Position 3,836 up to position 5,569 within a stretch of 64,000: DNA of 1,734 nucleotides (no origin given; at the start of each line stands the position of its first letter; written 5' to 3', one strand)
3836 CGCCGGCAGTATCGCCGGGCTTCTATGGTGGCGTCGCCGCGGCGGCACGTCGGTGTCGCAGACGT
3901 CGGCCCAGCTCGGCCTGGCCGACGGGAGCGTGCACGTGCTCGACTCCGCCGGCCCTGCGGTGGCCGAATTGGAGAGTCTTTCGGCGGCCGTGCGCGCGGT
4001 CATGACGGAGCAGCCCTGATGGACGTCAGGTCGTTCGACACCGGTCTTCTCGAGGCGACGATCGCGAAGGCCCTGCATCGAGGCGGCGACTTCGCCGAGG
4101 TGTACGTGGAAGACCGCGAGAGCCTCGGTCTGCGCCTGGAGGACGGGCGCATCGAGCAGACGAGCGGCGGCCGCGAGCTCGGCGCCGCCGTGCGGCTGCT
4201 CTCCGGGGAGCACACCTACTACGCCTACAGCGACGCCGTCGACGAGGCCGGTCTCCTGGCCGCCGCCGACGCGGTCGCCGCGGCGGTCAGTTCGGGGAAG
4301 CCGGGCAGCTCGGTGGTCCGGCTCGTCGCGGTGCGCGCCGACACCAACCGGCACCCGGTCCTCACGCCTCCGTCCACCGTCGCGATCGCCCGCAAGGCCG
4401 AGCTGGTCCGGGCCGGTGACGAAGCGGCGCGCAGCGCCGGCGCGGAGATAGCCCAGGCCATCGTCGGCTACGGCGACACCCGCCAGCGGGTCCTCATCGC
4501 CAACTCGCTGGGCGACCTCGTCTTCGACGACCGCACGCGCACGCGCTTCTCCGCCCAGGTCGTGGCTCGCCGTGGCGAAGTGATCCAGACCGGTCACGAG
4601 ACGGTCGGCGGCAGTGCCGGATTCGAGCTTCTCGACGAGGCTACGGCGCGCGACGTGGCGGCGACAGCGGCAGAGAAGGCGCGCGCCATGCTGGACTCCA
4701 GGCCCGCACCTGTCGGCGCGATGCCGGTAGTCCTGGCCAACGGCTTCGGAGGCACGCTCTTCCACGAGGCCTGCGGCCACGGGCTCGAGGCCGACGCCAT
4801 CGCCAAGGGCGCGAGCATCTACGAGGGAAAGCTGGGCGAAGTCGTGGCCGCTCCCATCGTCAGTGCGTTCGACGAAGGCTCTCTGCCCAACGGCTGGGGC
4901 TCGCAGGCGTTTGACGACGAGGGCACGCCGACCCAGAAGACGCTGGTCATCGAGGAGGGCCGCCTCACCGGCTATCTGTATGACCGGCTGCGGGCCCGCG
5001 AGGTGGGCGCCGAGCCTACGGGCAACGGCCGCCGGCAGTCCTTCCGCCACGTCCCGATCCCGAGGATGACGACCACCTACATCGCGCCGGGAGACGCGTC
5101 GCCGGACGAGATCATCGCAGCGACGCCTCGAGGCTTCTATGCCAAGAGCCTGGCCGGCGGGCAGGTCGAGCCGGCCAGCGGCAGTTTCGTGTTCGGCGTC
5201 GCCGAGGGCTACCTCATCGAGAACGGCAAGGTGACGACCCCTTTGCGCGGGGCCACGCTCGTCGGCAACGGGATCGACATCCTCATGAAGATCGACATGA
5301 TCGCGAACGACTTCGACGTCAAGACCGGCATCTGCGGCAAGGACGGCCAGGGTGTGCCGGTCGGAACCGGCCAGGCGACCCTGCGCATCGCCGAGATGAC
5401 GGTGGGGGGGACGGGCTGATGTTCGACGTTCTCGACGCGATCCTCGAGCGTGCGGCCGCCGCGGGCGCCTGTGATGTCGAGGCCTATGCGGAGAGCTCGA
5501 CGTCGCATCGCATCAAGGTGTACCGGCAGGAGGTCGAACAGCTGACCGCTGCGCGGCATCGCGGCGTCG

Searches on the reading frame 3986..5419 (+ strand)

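Call 35: search_protein_families(library=pfam, proteins=[window:3986-5419:+], max_evalue=0.0001)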
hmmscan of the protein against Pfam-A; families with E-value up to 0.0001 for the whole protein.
window:3986-5419:+ (477 aa): 3 families
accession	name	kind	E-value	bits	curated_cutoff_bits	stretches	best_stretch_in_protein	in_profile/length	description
PF19289.4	PmbA_TldD_3rd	-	1.7e-70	237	22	1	244-475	2-220/220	PmbA/TldA metallopeptidase C-terminal domain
PF19290.4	PmbA_TldD_2nd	-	3.1e-20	73.1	20.9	1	128-236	2-109/109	PmbA/TldA metallopeptidase central domain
PF01523.21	PmbA_TldD_1st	-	6.4e-14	52.3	20.9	1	37-100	1-65/65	PmbA/TldA metallopeptidase domain 1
